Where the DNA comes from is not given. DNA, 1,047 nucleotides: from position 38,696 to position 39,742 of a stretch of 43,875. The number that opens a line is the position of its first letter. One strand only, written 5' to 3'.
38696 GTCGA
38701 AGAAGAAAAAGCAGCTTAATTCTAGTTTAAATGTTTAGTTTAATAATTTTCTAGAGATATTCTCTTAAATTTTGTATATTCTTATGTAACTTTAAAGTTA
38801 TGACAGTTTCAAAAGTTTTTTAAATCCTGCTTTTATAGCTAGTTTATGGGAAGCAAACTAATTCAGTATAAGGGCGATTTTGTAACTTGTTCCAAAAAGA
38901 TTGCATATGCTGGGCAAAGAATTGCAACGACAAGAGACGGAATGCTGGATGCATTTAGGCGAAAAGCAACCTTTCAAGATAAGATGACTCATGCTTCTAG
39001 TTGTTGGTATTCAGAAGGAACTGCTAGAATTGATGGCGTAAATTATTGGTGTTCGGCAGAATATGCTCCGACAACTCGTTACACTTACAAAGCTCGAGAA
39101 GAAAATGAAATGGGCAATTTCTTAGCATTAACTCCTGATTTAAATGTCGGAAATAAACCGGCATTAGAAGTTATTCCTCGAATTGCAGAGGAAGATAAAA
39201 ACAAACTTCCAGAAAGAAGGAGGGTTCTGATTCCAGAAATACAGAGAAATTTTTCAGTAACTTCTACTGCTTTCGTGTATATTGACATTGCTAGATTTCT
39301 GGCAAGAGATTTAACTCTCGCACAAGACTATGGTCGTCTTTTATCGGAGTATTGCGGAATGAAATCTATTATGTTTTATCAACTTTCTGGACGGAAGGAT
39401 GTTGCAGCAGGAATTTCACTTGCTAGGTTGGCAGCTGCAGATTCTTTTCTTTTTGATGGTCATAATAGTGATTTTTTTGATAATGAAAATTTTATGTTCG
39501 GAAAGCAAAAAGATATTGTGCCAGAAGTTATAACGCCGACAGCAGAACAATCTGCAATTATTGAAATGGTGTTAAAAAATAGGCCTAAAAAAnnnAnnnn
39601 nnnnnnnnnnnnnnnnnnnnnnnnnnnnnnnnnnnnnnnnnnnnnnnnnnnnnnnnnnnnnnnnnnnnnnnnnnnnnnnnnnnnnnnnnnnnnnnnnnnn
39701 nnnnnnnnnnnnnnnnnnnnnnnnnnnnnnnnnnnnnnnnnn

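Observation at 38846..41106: Three tandem, tightly coupled paralogous genes (~250 aa each) of a family I cannot place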

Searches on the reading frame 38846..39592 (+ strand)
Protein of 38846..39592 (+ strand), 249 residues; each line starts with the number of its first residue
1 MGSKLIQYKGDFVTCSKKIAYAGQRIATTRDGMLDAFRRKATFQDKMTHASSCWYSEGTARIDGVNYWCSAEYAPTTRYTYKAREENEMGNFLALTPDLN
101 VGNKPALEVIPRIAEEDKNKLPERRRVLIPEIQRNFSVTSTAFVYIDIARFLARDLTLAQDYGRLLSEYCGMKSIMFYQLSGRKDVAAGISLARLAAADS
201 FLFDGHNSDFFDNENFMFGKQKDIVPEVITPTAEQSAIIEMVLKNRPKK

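Call 4: search_protein_families(library=pfam, proteins=[window:38846-39592:+], max_evalue=1)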
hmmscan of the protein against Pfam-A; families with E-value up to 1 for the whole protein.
window:38846-39592:+ (249 aa): 0 families

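Call 5: search_protein_families(library=ncbifam, proteins=[window:38846-39592:+], max_evalue=1)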
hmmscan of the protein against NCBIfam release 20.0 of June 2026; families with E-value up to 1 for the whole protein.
window:38846-39592:+ (249 aa): 0 families

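Call 6: search_protein_families(library=phrogs, proteins=[window:38846-39592:+], max_evalue=1)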
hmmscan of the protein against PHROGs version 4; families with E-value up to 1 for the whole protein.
window:38846-39592:+ (249 aa): 0 families

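Call 7: search_protein_families(library=padloc, proteins=[window:38846-39592:+], max_evalue=1)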
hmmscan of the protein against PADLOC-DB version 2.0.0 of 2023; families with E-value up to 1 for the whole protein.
window:38846-39592:+ (249 aa): 0 families
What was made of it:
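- No hit in Pfam, NCBIfam, PHROGs or PADLOC (calls 4-7).
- Tried and rejected: Pfam, NCBIfam, PHROGs and PADLOC scans of the three proteins gave no meaningful hit (calls 4-7).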

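Call 8: search_solved_structures(query=A1, max_evalue=10, show_alignments=2)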
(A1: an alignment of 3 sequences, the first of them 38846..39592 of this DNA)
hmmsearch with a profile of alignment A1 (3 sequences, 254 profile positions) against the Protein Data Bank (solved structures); distinct sequences matched with E-value up to 10: 4.
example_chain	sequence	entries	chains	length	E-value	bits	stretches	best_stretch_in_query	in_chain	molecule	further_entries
8hdv_A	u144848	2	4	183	0.091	15.1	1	121-183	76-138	De novo design cavitated protein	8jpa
4s12_A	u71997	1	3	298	0.42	12.9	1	99-138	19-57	N-acetylmuramic acid 6-phosphate etherase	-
9e5c_6n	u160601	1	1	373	0.75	12.1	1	24-57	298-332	33 kDa inner dynein arm light chain, axonemal, putative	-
3rgn_A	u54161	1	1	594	1.7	10.9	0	184-222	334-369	Vitamin B12 transporter BtuB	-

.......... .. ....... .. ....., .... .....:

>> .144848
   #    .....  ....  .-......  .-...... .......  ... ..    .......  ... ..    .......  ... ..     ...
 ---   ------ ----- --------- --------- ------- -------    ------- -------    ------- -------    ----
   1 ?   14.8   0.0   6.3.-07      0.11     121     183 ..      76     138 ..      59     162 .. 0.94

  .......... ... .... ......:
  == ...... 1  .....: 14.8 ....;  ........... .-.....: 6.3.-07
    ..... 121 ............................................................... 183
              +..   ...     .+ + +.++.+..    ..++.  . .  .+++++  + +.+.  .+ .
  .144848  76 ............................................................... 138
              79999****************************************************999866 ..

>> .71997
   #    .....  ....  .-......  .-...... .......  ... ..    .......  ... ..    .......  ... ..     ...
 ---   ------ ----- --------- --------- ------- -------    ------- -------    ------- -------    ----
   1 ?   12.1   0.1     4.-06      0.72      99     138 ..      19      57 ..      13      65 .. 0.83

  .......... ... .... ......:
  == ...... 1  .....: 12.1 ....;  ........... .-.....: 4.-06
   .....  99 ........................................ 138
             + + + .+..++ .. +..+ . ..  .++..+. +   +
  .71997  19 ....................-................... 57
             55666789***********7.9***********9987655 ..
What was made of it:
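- On AvpA-like CLec-fold protein family (archaeal DGR variable-protein scaffold): The three-sequence profile alone gave nothing (call 8).
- Tried and rejected: A PDB sequence search with the three-sequence profile gave only noise (call 8).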

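Call 9: find_homologous_proteins(query=A1, max_evalue=0.001)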
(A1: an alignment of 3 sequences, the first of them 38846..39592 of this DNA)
Query A1 (3 sequences) (249 aa, profile of the alignment): 19 proteins with E <= 0.001 among 6371 candidates.
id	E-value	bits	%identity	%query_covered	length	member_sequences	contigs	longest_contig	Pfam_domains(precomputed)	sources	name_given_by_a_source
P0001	3.3e-136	470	50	100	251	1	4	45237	-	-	-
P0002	6.4e-135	466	100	100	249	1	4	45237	-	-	-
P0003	3.4e-131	454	45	100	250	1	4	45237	-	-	-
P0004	7.7e-83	296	47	100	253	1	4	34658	-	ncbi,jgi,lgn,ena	ncbi:MAG: hypothetical protein WCI72_01030 [archaeon]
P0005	1.2e-79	285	46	100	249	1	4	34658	-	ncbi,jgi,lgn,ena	ncbi:MAG: hypothetical protein WCI72_01025 [archaeon]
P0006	2.3e-77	278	50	86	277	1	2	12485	-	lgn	-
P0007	3.0e-77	277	45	98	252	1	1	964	-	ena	-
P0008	4.0e-76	274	48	86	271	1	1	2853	-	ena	-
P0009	2.5e-71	258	50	75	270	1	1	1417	-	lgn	-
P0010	2.9e-69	251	45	88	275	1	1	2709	-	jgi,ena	-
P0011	1.4e-65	239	44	88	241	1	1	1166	-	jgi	-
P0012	1.4e-63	232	42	87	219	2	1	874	-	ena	-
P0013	1.9e-63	232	42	87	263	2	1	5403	-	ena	-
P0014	1.7e-61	226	44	87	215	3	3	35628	-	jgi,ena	-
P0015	7.5e-61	224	42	87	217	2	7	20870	-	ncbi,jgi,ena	-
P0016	1.4e-58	216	40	94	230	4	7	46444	-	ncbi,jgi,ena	-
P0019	1.1e-48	184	35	93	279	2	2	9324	-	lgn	-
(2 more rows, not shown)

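Call 14: find_encoding_contigs(protein=P0004, flank=10000, max_places=3)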
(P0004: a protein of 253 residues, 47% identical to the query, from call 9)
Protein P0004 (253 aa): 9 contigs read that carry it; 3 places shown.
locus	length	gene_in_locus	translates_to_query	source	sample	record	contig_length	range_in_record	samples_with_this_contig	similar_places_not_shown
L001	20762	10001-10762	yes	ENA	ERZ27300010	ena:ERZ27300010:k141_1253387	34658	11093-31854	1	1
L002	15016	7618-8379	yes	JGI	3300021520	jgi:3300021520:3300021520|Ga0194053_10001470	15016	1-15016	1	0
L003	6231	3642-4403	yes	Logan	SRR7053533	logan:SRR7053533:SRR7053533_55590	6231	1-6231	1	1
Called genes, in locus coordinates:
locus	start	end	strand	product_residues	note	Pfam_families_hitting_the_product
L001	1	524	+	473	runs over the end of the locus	-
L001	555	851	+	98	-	-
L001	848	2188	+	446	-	PF00801:PKD (faint)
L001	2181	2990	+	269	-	-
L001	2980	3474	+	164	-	-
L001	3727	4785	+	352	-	PF00793:DAHP_synth_1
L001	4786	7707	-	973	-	PF01139:RtcB, PF14890:Intein_splicing, PF01139:RtcB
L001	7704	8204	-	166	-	PF01951:Archease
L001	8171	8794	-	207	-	PF22175:Ogg-HhH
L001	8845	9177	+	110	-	-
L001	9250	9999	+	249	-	-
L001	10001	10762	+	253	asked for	-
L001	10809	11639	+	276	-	PF02475:TRM5-TYW2_MTfase, PF09445:Methyltransf_15 (weak)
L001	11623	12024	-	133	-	-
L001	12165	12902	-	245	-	-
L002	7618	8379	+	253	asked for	-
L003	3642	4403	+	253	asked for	-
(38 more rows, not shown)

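Call 15: find_encoding_contigs(protein=P0016, flank=10000, max_places=4)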
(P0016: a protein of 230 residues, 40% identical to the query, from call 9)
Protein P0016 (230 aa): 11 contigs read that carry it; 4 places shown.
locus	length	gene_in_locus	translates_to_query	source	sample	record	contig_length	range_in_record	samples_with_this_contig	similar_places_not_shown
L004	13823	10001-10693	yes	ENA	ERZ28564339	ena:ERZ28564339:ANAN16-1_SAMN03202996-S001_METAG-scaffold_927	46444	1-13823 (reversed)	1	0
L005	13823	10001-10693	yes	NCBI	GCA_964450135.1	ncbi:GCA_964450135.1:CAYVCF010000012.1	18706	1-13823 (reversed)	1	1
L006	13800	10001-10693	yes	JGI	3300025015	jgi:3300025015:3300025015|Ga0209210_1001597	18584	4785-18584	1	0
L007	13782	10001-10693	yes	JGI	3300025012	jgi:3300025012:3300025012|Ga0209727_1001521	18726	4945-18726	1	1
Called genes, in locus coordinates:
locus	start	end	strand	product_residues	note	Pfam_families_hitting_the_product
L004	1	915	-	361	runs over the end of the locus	PF01041:DegT_DnrJ_EryC1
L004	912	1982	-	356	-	PF01073:3Beta_HSD, PF01370:Epimerase, PF16363:GDP_Man_Dehyd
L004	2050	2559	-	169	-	-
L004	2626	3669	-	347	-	-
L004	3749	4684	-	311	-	-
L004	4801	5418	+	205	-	PF01966:HD (weak)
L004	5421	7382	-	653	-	PF01073:3Beta_HSD, PF01370:Epimerase, PF02719:Polysacc_synt_2, PF04321:RmlD_sub_bind, PF07993:NAD_binding_4, PF16363:GDP_Man_Dehyd, PF01073:3Beta_HSD, PF01370:Epimerase, +10 more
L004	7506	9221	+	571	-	PF08421:Methyltransf_13, PF13489:Methyltransf_23, PF08484:Methyltransf_14, PF00908:dTDP_sugar_isom, PF05523:FdtA (weak), PF14667:Polysacc_synt_C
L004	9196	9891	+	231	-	-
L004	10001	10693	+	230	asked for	-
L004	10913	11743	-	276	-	PF00535:Glycos_transf_2 (weak)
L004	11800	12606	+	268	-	PF08241:Methyltransf_11, PF08242:Methyltransf_12 (faint), PF13649:Methyltransf_25, PF01209:Ubie_methyltran (weak), PF13847:Methyltransf_31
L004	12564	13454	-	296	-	PF03414:Glyco_transf_6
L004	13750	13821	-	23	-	?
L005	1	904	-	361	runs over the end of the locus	PF01041:DegT_DnrJ_EryC1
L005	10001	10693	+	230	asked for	-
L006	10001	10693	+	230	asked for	-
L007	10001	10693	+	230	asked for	-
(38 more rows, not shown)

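Call 19: find_encoding_contigs(protein=P0014, flank=8000, max_places=2)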
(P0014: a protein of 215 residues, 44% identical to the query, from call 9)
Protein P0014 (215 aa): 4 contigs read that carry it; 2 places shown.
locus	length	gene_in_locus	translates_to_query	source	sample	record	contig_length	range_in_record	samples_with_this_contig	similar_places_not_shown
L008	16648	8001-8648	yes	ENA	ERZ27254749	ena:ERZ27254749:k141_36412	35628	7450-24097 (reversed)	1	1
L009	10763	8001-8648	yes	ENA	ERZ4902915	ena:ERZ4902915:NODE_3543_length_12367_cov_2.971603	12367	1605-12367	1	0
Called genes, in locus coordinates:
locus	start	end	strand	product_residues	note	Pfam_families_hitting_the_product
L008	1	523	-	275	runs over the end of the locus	PF02899:Phage_int_SAM_1 (faint), PF13495:Phage_int_SAM_4, PF00589:Phage_integrase, PF22823:MrpR_C_cat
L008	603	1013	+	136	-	-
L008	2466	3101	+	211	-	-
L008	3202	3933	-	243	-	PF13730:HTH_36 (weak)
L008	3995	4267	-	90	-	-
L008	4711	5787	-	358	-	PF02073:Peptidase_M29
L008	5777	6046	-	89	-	-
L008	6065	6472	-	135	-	-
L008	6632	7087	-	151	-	-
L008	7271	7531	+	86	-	PF05239:PRC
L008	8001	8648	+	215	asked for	-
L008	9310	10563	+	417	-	PF13191:AAA_16, PF13401:AAA_22, PF00004:AAA (weak), PF22606:Cdc6-ORC-like_ATPase_lid (weak), PF22703:Cdc6_lid, PF09079:WHD_Cdc6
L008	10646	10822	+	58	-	-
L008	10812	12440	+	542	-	PF00149:Metallophos, PF04042:DNA_pol_E_B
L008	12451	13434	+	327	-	PF01966:HD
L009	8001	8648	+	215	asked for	-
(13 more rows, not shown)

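Call 20: find_encoding_contigs(protein=P0006, flank=8000, max_places=2)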
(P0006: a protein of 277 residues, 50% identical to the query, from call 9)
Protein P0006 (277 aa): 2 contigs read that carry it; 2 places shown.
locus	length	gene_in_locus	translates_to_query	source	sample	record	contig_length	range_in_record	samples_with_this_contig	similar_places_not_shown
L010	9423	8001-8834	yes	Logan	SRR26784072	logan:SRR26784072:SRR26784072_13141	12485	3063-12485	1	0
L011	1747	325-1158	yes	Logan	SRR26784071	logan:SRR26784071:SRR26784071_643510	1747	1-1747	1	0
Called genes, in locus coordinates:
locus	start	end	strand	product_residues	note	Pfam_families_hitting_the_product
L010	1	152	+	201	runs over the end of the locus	-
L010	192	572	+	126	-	-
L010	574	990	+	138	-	-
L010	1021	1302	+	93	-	PF00708:Acylphosphatase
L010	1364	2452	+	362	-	-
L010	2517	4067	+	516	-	PF01336:tRNA_anti-codon, PF00152:tRNA-synt_2, PF01409:tRNA-synt_2d (faint)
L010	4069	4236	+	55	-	-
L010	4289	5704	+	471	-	PF13522:GATase_6, PF13537:GATase_7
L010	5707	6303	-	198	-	-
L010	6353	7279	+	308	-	PF02498:Bro-N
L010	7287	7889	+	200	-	-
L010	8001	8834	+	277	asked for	-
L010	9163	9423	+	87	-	?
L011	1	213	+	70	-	?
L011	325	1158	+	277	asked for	-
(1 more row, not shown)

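Call 21: find_encoding_contigs(protein=P0015, flank=8000, max_places=2)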
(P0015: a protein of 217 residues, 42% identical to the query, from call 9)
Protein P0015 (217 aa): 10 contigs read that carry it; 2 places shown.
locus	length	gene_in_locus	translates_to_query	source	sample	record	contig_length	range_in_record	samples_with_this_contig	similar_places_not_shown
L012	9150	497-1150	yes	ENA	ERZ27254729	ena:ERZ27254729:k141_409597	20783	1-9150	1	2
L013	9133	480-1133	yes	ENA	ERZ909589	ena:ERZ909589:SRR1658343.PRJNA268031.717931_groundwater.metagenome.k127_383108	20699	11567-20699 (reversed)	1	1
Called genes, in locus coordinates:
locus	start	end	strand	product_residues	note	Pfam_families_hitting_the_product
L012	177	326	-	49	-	PF18930:DUF5679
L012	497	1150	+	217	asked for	-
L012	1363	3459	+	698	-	PF17207:MCM_OB, PF00493:MCM, PF07726:AAA_3 (weak), PF01078:Mg_chelatase (weak), PF17855:MCM_lid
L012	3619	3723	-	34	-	-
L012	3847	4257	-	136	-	PF09846:OapB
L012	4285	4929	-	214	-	PF03193:RsgA_GTPase (faint), PF01926:MMR_HSR1, PF02421:FeoB_N (weak), PF08477:Roc (faint), PF16897:MMR_HSR1_Xtn (weak), PF00009:GTP_EFTU (weak)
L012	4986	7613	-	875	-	PF18911:PKD_4, PF00801:PKD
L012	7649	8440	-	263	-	PF02775:TPP_enzyme_C, PF12367:PFO_beta_C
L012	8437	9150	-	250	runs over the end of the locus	PF01209:Ubie_methyltran (weak), PF13489:Methyltransf_23, PF01728:FtsJ, PF06325:PrmA (weak), PF13847:Methyltransf_31, PF08241:Methyltransf_11, PF08242:Methyltransf_12, PF13649:Methyltransf_25, +1 more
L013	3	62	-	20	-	?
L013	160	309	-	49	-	PF18930:DUF5679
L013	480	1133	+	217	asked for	-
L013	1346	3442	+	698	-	PF17207:MCM_OB, PF00493:MCM, PF07726:AAA_3 (weak), PF01078:Mg_chelatase (weak), PF17855:MCM_lid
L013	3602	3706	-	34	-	-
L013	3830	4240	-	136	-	PF09846:OapB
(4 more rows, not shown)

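Call 22: find_encoding_contigs(protein=P0019, flank=8000, max_places=2)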
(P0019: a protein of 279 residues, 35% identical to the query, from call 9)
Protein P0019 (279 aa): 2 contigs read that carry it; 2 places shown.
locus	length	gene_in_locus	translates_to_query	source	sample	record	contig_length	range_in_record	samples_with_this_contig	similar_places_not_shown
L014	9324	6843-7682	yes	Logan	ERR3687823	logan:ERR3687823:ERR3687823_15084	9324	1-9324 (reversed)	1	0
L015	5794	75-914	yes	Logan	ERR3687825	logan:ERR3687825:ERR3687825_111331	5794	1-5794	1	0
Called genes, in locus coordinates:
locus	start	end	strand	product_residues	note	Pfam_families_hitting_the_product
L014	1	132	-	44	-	?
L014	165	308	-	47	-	-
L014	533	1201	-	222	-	-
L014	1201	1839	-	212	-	-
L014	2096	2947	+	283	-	PF01650:Peptidase_C13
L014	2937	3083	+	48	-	-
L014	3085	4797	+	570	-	PF00069:Pkinase, PF07714:PK_Tyr_Ser-Thr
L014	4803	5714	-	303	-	PF04014:MazE_antitoxin (weak)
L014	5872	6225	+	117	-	-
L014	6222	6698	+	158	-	-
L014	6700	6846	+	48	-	-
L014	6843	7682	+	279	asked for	-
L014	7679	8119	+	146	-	-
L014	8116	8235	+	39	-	-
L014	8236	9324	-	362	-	?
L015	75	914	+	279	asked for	-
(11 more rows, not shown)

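Call 23: predict_structure(alignment_id=A2)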
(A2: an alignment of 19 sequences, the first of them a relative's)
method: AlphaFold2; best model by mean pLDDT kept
length: 249 residues; sequences in the alignment: 19
mean_pLDDT: 67.0   pTM: 0.63
mean pLDDT of the five models: 67.0, 56.7, 55.3, 44.8, 41.0
residues with pLDDT >= 90: 27; 70-90: 97; 50-70: 74; < 50: 51
segments of 3 or more residues with pLDDT < 50: 1-4, 41-54, 193-195, 208-231, 245-249
pLDDT, mean of each block of 10 residues (from residue 1): 50 65 66 60 42 62 88 81 73 89 92 93 83 78 69 72 76 76 79 55 53 30 33 60 48
secondary structure, 60 per line:
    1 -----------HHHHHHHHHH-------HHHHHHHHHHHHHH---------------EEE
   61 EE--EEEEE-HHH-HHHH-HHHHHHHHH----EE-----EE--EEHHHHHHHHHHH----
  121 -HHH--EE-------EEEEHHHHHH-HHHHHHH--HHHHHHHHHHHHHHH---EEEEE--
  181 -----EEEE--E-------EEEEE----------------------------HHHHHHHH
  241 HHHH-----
elements in order: H12-21 H29-42 E58-62 E65-69 H75-78 H80-88 H106-116 E136-139 H140-145 H147-153 H156-170 E174-178 E186-189 E200-204 H233-244
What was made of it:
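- Tried and rejected: The first AF2 model, with 19 sequences, was poor (pLDDT 67, call 23) and was not used.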

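Call 24: search_protein_representatives(alignment_id=A2)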
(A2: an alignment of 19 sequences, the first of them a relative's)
Query: 19 sequences, 252 profile positions. Proteins with E-value up to 0.001 (for the whole library): 89; up to 1e-10: 45; up to 1e-30: 19. The best 89 are listed.
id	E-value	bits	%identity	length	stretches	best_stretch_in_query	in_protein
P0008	6.9e-111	385.9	-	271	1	1-251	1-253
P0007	1.8e-102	358.3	-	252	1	3-252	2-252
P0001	7.1e-100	349.8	-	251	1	1-252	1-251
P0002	3.4e-97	341.0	-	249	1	1-252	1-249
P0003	1.1e-96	339.3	-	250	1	1-252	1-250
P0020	3.6e-96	337.7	-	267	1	3-243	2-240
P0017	4.2e-92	324.3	-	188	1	4-190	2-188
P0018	3.8e-89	314.7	-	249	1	4-226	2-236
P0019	1.7e-87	309.2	-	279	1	1-251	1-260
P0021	2.8e-86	305.3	-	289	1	1-228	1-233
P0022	1.9e-52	194.5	-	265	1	3-239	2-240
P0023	2.8e-47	177.5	-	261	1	1-236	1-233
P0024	8.3e-46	172.7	-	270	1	10-246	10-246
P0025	5.7e-41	156.8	-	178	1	1-175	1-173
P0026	1.0e-36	142.9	-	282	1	4-239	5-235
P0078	1.2e-05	41.1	-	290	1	12-226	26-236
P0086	5.9e-05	38.8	-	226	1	10-166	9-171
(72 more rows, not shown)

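Call 26: search_protein_families(library=pfam, alignment_id=A3, max_evalue=0.01)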
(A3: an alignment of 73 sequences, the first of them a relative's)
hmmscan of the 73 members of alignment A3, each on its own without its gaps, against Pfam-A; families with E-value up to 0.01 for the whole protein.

A. member 1, P0002 (249 aa): 0 families

B. families by the number of members that match (of 73 scanned): 2 families
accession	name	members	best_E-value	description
PF00424.23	REV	1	0.0024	REV protein (anti-repression trans-activator protein)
PF02037.33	SAP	1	0.0081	SAP domain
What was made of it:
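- Tried and rejected: A Pfam scan of all 73 family members gave only two spurious single hits (call 26).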

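Call 27: search_solved_structures(query=A3, max_evalue=10, show_alignments=2)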
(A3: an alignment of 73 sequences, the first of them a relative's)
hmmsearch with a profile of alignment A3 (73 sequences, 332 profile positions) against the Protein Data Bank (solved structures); distinct sequences matched with E-value up to 10: 2.
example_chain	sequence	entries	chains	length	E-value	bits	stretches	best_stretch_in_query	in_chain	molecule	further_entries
5ioo_A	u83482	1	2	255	0.00028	23.4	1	203-324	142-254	AvpA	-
2x3d_A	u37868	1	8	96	0.5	12.7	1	31-100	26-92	SSO6206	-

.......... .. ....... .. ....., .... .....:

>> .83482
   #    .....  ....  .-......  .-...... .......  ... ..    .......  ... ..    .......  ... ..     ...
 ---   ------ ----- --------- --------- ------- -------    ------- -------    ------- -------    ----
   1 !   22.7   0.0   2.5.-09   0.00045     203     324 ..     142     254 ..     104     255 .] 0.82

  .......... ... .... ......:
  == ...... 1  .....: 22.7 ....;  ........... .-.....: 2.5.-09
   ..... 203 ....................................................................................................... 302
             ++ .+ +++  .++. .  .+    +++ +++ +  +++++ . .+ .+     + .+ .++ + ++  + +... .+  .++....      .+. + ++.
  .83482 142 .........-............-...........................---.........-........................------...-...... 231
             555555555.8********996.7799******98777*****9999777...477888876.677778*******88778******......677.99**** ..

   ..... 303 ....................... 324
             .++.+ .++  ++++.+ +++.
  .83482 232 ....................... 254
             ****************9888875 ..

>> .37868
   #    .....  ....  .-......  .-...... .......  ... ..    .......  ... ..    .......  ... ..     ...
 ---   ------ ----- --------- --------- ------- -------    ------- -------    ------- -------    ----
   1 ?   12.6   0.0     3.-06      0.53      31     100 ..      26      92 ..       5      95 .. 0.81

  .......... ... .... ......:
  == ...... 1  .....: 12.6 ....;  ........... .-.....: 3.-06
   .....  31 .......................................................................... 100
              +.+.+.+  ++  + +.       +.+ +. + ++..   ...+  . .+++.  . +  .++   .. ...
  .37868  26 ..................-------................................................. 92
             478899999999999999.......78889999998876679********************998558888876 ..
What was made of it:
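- On AvpA-like CLec-fold protein family (archaeal DGR variable-protein scaffold): The profile of 73 family members against PDB sequences gives 5ioo_A at E 2.8e-4, chain residues 142-254 (call 27). Only the C-terminal half was aligned (call 27).
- The 73-member family profile hits PDB 5ioo AvpA at E 2.8e-4, over the half of the protein that contains the VR (call 27).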

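Call 39: predict_structure(alignment_id=A3)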
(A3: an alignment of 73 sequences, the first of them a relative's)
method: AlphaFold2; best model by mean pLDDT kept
length: 249 residues; sequences in the alignment: 73
mean_pLDDT: 92.8   pTM: 0.85
mean pLDDT of the five models: 92.8, 92.4, 91.6, 91.4, 91.4
residues with pLDDT >= 90: 205; 70-90: 28; 50-70: 16; < 50: 0
segments of 3 or more residues with pLDDT < 50: none
pLDDT, mean of each block of 10 residues (from residue 1): 87 97 97 89 60 94 98 98 98 98 98 99 99 97 98 97 92 95 97 77 94 95 80 95 91
secondary structure, 60 per line:
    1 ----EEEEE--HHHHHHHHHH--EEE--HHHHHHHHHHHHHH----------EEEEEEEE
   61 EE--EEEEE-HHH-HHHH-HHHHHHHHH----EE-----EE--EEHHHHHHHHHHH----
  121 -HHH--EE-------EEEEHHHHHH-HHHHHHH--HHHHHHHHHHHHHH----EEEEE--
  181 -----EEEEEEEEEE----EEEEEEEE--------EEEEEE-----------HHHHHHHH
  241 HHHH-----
elements in order: E5-9 H12-21 E24-26 H29-42 E53-62 E65-69 H75-78 H80-88 H106-116 E136-139 H140-145 H147-153 H156-169 E174-178 E186-195 E200-207 E216-221 H233-244
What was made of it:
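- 39542..39592 (+): Conserved C-terminal helix and basic tail of gene 1 (...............). Helix 233-244 in the model (call 39).
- On AvpA-like CLec-fold protein family (archaeal DGR variable-protein scaffold): AF2 model pLDDT 92.8 (call 39).
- The AF2 model with that alignment has pLDDT 92.8 and pTM 0.85 (call 39).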
